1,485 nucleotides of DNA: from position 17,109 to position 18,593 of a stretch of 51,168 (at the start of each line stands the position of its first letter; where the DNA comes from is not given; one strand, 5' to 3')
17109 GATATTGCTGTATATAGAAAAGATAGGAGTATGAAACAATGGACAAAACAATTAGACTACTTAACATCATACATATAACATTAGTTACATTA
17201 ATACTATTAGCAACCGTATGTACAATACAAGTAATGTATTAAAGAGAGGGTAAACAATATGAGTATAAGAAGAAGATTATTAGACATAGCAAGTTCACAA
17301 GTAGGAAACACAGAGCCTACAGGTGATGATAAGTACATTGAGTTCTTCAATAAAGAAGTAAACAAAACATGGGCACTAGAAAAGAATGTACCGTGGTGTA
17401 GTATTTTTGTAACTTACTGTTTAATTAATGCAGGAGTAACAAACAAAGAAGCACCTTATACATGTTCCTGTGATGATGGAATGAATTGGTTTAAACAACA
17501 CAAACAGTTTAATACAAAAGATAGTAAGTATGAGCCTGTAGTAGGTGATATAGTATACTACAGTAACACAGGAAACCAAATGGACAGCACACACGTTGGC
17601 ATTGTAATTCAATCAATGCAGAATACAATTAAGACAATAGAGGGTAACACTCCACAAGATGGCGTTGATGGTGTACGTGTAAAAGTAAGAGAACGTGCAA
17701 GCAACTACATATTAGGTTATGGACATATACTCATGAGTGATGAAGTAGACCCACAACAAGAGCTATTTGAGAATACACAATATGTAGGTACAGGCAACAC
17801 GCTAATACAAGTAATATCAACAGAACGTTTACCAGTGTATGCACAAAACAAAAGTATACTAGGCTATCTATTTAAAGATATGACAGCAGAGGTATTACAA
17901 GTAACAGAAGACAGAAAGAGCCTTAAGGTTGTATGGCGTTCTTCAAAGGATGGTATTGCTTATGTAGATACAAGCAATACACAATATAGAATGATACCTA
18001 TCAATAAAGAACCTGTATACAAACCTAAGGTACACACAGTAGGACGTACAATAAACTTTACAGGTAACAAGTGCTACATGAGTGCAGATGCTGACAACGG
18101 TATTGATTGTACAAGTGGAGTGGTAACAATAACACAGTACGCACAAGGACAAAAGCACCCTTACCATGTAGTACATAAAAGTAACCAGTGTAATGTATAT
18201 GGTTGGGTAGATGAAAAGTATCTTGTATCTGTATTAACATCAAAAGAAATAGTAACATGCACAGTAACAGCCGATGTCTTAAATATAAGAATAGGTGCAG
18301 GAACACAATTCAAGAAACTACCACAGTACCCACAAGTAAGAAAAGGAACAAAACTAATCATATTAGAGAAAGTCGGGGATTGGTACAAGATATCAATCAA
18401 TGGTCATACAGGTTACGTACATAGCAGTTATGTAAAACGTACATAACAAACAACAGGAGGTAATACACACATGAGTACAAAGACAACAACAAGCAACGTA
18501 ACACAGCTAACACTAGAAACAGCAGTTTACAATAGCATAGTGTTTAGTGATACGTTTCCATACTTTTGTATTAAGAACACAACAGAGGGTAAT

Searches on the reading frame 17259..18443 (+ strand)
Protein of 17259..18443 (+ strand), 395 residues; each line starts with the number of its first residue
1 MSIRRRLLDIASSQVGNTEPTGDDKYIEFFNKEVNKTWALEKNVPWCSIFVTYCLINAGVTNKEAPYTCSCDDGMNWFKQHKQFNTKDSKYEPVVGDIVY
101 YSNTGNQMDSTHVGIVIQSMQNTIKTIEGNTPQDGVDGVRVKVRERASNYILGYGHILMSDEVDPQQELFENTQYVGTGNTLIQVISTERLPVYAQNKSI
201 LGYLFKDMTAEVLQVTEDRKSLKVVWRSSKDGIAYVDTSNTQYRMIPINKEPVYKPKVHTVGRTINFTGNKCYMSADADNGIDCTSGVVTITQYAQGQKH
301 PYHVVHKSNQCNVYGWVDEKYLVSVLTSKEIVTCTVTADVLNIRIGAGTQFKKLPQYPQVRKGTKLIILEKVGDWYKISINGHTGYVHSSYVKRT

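Call 45: search_protein_families(library=phrogs, proteins=[window:17259-18443:+], max_evalue=0.001)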
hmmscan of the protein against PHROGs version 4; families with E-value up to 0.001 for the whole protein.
window:17259-18443:+ (395 aa): 6 families
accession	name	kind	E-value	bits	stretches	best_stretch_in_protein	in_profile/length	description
phrog_9589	-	lysis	8.8e-29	102.2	1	5-156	5-154/281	endolysin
phrog_21357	-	lysis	1.4e-18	68.2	1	7-156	7-157/225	endolysin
phrog_1259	-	tail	3.5e-12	45.9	1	7-133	991-1111/1179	baseplate hub subunit and tail lysozyme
phrog_20388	-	lysis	3e-09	37.4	1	260-319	462-522/527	endolysin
phrog_1794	-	lysis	3.1e-08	34.4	1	280-394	225-329/336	amidase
phrog_21825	-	lysis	7.9e-08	33.1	1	5-149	5-155/289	endolysin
